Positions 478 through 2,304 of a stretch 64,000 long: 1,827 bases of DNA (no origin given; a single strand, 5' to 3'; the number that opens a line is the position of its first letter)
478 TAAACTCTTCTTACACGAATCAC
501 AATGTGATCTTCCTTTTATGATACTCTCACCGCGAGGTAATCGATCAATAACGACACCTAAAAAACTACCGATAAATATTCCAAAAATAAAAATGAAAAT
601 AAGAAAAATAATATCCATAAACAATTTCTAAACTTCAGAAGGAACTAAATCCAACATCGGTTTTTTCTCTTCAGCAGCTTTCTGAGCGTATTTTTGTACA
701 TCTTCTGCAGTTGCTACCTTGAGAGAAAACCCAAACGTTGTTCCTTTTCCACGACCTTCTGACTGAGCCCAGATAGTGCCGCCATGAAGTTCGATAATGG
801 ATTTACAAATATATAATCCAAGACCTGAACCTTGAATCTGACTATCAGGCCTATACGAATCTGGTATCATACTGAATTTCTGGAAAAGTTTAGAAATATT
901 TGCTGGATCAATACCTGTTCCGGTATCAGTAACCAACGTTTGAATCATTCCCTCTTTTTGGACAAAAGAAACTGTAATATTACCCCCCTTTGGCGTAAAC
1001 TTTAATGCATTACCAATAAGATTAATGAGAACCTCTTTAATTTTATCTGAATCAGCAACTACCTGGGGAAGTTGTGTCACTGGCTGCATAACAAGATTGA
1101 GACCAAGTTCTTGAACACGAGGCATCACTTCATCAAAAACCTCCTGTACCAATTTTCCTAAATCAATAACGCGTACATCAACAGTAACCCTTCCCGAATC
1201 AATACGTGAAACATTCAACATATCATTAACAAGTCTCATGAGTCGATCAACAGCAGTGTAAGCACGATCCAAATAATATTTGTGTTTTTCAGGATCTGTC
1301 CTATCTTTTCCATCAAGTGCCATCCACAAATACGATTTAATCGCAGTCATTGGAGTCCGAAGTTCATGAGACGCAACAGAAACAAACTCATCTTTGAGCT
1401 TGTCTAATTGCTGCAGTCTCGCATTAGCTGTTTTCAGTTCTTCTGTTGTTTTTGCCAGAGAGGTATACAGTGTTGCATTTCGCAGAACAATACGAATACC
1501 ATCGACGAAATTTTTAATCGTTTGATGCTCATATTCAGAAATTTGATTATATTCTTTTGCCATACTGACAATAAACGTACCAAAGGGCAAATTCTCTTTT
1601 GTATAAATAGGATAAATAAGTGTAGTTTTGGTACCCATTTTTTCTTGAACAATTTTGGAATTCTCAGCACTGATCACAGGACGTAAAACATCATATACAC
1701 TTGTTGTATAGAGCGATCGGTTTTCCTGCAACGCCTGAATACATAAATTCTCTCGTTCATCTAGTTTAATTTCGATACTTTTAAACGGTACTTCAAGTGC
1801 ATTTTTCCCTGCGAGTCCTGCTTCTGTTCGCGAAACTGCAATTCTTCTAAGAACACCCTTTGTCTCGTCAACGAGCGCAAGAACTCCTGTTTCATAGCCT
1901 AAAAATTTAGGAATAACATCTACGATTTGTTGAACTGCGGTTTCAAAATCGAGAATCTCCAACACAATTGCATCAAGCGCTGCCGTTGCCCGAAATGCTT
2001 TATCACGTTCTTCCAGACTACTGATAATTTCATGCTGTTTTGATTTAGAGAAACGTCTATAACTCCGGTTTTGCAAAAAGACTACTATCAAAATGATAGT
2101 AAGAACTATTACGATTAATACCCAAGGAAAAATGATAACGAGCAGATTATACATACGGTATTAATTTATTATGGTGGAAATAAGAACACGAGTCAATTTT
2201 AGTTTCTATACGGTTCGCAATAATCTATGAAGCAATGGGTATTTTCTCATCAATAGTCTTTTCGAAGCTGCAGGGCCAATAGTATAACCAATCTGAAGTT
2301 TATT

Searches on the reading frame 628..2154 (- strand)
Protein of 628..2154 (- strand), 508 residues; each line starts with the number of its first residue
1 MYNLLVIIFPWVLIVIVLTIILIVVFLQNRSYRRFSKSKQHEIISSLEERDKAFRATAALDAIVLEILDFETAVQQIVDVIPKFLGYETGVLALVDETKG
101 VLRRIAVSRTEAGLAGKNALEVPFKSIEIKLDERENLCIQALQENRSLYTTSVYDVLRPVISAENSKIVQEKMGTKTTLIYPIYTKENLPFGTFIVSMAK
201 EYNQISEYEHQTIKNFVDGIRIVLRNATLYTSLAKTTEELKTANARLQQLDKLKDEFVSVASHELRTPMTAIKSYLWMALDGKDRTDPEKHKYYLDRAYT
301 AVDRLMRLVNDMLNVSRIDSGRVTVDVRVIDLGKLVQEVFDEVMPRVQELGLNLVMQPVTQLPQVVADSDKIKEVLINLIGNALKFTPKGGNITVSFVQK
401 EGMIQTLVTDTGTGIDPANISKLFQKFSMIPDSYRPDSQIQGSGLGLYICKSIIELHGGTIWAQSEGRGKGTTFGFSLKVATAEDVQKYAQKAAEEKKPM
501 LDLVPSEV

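Call 85: find_encoding_contigs(protein=window:628-2154:-, flank=10000, max_places=2)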
Protein window:628-2154:- (508 aa): 10 contigs read that carry it; 2 places shown.
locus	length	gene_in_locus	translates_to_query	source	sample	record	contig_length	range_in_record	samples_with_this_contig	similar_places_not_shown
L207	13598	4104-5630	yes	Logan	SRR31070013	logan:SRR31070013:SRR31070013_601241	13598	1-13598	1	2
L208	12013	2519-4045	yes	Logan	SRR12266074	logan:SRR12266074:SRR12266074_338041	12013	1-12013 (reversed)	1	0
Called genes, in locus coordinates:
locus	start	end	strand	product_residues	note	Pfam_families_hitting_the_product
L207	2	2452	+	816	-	?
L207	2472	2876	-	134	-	PF03928:HbpS-like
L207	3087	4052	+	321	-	-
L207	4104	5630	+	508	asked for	PF00512:HisKA, PF02518:HATPase_c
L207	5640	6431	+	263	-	PF06750:A24_N_bact, PF01478:Peptidase_A24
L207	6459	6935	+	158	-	PF07963:N_methyl (weak), PF08334:T2SSG (weak), PF16732:ComP_DUS (weak)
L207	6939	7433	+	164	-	PF07963:N_methyl (weak)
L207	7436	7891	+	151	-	PF07963:N_methyl (faint)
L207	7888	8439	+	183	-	PF07963:N_methyl (weak)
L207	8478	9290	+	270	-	PF14341:PilX_N (faint)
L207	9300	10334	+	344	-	PF11104:PilM_2, PF25216:Volactin (faint), PF06723:MreB_Mbl (faint), PF14450:FtsA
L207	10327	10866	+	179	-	-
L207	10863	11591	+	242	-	-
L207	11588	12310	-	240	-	PF01746:tRNA_m1G_MT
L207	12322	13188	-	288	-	PF05448:AXE1 (faint), PF12146:Hydrolase_4 (weak)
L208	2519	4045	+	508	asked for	PF00512:HisKA, PF02518:HATPase_c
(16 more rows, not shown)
